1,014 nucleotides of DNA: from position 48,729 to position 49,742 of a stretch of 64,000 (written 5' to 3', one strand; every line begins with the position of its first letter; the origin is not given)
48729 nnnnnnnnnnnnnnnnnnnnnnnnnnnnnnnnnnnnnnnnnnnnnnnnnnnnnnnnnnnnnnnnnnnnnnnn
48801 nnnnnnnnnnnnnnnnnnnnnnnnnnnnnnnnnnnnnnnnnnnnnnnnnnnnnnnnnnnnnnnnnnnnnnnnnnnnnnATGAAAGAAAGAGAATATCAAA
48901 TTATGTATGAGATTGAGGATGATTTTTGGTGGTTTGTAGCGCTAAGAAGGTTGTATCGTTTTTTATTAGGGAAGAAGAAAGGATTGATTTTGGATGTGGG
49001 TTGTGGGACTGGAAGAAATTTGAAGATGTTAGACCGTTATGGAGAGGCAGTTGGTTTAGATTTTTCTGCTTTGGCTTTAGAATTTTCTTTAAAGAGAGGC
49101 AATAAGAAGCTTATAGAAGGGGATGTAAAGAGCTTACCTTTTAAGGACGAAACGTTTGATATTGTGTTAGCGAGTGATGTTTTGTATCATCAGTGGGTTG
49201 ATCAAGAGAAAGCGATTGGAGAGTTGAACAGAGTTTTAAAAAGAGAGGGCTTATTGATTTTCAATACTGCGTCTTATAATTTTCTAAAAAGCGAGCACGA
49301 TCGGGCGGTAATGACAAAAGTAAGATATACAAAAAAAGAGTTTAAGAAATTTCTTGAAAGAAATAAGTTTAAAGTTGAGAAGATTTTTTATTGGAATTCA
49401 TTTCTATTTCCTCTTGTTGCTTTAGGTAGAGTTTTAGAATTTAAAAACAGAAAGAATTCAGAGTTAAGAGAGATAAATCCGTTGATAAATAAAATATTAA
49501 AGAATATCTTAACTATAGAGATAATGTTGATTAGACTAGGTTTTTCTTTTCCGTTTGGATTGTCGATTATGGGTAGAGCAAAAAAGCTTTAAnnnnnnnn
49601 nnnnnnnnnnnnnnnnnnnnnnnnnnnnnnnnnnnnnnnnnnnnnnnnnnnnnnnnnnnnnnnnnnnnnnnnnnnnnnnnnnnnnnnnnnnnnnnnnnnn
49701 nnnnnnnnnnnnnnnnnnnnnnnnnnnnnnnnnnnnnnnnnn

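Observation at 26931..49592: Five class-I SAM methyltransferases (plus two B12-rSAM candidates) in the glyco island predict a heavily methylated glycan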

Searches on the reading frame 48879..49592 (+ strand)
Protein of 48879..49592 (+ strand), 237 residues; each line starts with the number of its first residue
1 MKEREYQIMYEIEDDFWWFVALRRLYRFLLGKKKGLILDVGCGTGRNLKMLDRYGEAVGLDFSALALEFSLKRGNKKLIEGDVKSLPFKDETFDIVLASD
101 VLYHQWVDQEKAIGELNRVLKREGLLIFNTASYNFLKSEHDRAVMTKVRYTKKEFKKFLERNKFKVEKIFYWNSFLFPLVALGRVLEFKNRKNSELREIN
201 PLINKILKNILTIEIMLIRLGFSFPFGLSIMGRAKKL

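Call 4: search_protein_families(library=pfam, proteins=[window:48879-49592:+], max_evalue=0.01)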
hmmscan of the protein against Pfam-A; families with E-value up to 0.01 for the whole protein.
window:48879-49592:+ (237 aa): 11 families
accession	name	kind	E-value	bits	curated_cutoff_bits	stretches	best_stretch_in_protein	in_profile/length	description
PF08241.18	Methyltransf_11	-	5.8e-23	81.8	21.2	1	38-128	1-95/95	Methyltransferase domain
PF13649.12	Methyltransf_25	-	7.7e-19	68.6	27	1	37-124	1-97/97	Methyltransferase domain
PF13847.12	Methyltransf_31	-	3.9e-18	66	27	1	36-161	6-143/145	Methyltransferase domain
PF08242.18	Methyltransf_12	-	9.3e-12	46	30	1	38-126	1-98/98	Methyltransferase domain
PF13489.12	Methyltransf_23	-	1e-11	45.2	27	1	21-143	8-128/164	Methyltransferase domain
PF01209.24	Ubie_methyltran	-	1.8e-06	27.9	20.1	1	32-127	46-150/233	ubiE/COQ5 methyltransferase family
PF05148.21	Methyltransf_8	-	4.2e-06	27.2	27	1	17-147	55-175/219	Hypothetical methyltransferase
PF08003.17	Methyltransf_9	-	1.1e-05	25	23.8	1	23-153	105-239/315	Protein of unknown function (DUF1698)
PF07021.18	MetW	-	5.4e-05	23.4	21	1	36-120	16-102/193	Methionine biosynthesis protein MetW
PF05401.17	NodS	-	0.0001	22.7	24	1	31-133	41-149/201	Nodulation protein S (NodS)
PF03141.22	Methyltransf_29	-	0.00083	18.5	23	1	31-147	115-236/506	Putative S-adenosyl-L-methionine-dependent methyltransferase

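Call 13: search_protein_families(library=ncbifam, proteins=[window:48879-49592:+], max_evalue=0.01)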
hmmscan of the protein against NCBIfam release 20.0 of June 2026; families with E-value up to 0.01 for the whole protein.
window:48879-49592:+ (237 aa): 34 families (the best 25 are shown)
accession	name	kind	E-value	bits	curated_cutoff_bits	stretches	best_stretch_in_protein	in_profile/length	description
NF045667.1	MTase_DVU1556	equivalog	5.7e-19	68.4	155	1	23-129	12-120/213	DVU_1556 family methyltransferase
TIGR02072.1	BioC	equivalog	1.1e-15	58.2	184.95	1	34-139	35-143/244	malonyl-ACP O-methyltransferase BioC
TIGR01934.1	MenG_MenH_UbiE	subfamily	1.2e-12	47.6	158.35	1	31-127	37-140/223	ubiquinone/menaquinone biosynthesis methyltransferase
NF001244.0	PRK00216.1-5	equivalog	1.7e-12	47.1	216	1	31-127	46-152/236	bifunctional demethylmenaquinone methyltransferase/2-methoxy-6-polyprenyl-1,4-benzoquinol methylase UbiE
NF007610.0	PRK10258.1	equivalog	5.1e-12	45.7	342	1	24-136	33-146/251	malonyl-ACP O-methyltransferase BioC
NF004452.0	PRK05785.1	equivalog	8.3e-11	41.8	207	1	15-122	35-139/228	hypothetical protein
NF040539.1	AST_met_ArsM_2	exception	9.4e-11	42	240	1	22-129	45-164/262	putative arsinothricin biosynthesis methyltransferase ArsM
NF001241.0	PRK00216.1-2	equivalog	7e-10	38.9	327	1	32-133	50-152/231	demethylmenaquinone methyltransferase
NF047649.1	MTase_UXPK_star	exception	2.1e-09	36.8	460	1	36-128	80-181/283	methyltransferase/UXPK-star double selenoprotein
NF045825.1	FAmtase_mtf2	equivalog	2.6e-09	36.7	400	1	37-134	62-164/248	fatty-acid O-methyltransferase Mtf2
NF041537.1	ArsM_AhpD_UU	exception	3e-09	36.1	510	1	36-128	79-180/345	arsenite methyltransferase/AhpD domain selenoprotein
NF001243.0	PRK00216.1-4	equivalog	1.9e-08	33.9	235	1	32-136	46-159/237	demethylmenaquinone methyltransferase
NF045823.1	PthPhpthDimycoMt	equivalog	2.8e-08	33.2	300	1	37-129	70-167/256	phthiotriol/phenolphthiotriol dimycocerosates methyltransferase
NF011650.0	PRK15068.1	equivalog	6.5e-08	31.8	209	1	33-152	122-246/324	tRNA 5-methoxyuridine(34)/uridine 5-oxyacetic acid(34) synthase CmoB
NF043040.1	corrin_prot_MT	hypoth_equivalog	3.7e-07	29.8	180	1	34-127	42-146/216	corrinoid protein-associated methyltransferase CpaM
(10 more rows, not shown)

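Call 18: search_solved_structures(query=window:48879-49592:+, max_evalue=0.001)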
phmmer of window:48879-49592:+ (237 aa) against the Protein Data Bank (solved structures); distinct sequences matched with E-value up to 0.001: 34.
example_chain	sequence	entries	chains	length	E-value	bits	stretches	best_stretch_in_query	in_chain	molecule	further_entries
3l8d_A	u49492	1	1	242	2e-12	50.5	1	32-126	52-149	Methyltransferase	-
6uak_A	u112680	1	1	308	6e-12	48.9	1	27-157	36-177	SAM dependent methyltransferase LahSB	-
2avn_A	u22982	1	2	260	3.6e-11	46.3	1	5-145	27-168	ubiquinone/menaquinone biosynthesis methyltransferase-related protein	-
1ve3_A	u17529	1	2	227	6.1e-11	45.6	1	31-129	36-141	hypothetical protein PH0226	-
1xxl_A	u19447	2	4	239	3e-08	36.8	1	36-127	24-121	YcgJ protein | ycgJ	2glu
1vlm_A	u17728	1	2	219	3.2e-08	36.7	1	26-155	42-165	SAM-dependent methyltransferase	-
2p8j_A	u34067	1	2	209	4.7e-08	36.1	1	24-136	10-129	S-adenosylmethionine-dependent methyltransferase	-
3i9f_A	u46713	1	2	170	1.7e-07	34.3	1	32-180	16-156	Putative type 11 methyltransferase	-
9w6x_A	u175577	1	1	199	3.7e-07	33.2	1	24-130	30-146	YtkW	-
5gm1_A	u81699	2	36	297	9.7e-07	31.9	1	36-128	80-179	O-methylransferase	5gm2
3kkz_A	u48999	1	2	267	2.8e-06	30.3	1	33-133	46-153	uncharacterized protein Q5LES9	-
1vl5_A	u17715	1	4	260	1.2e-05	28.2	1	65-177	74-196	unknown conserved protein BH2331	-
8k76_A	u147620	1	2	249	1.5e-05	28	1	31-161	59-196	S-adenosylmethionine-dependent methyltransferase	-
8gdu_A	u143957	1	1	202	4.3e-05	26.5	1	34-124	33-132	Methyltransferase domain-containing protein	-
3mgg_A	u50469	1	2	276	4.9e-05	26.3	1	36-126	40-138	Methyltransferase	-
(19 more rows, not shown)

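Call 19: find_encoding_contigs(protein=window:48879-49592:+, flank=10000, max_places=6)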
Protein window:48879-49592:+ (237 aa): no gene with exactly this product is on record in the collection.

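Call 20: find_related_loci(query=window:48879-49592:+, collection=genome_contigs, flank=10000)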
Query window:48879-49592:+ (237 aa) in genome_contigs; peptide patterns used: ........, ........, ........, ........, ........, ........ (x = any residue, [..] = any of these).
599 stretches matched a pattern (row limit reached: there are more); 8 encode a relative of the query (tblastn E <= 1e-3); 8 distinct loci.
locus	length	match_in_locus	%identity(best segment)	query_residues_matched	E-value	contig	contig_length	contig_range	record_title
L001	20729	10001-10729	42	1-237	6e-60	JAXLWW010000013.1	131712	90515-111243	MAG: Dehalococcoidia bacterium isolate STL-CHL33 C3.105.fa-13, whole genome shotgun sequence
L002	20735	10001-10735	32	1-236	2e-31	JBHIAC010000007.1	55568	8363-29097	MAG: bacterium isolate K_3_bin.3 NODE_78_length_55568_cov_10.627673, whole genome shotgun sequence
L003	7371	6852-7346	35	1-162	1e-26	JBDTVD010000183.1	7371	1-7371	MAG: Bacteroidota bacterium isolate cluster3_bin.6 NODE_50901_length_7371_cov_6.491799, whole genome shotgun sequence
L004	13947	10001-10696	34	1-230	5e-25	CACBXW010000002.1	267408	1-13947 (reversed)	uncultured Pelagibacteraceae bacterium isolate AG-900-G16 genome assembly, contig: AG-900-G16_NODE_2, whole genome shotg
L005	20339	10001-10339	37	30-134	2e-12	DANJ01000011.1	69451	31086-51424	MAG TPA_asm: Candidatus Pacearchaeota archaeon UBA92 UBA92_contig_2730, whole genome shotgun sequence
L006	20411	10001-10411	33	5-129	1e-11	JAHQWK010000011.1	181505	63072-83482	MAG: Promethearchaeia archaeon isolate ABR05 NODE_21_length_181505_cov_10, whole genome shotgun sequence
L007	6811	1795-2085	28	37-132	2e-8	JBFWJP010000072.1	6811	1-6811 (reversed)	MAG: Desulfurella sp. isolate CA_2019_NHSR_21 NODE_23077_length_6811_cov_3.868791_NHSR, whole genome shotgun sequence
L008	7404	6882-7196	30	33-132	1e-6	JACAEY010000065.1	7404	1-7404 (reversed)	MAG: Nitrospirae bacterium isolate L.E.D.9 k119_374191, whole genome shotgun sequence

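Call 37: list_cluster_members(proteins=[P0001, P0121, P0126, window:48879-49592:+, window:26931-27596:-, window:18906-19679:-])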
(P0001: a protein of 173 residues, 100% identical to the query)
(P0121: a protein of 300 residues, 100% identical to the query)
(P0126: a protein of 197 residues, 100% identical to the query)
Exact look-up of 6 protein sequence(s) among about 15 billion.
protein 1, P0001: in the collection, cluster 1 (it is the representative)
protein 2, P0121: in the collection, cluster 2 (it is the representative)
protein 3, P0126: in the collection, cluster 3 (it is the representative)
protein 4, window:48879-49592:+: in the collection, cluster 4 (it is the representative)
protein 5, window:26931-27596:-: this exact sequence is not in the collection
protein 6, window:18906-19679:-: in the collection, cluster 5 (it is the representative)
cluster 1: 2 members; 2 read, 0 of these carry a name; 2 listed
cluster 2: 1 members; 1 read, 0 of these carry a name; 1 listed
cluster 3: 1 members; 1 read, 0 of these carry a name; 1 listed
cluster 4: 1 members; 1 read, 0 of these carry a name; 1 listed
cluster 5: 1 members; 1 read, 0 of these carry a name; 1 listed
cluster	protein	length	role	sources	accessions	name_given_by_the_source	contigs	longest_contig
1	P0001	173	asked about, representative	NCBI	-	-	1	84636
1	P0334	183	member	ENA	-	-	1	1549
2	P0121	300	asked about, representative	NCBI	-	-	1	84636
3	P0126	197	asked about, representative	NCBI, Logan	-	-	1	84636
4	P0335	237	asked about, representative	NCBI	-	-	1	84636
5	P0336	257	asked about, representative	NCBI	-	-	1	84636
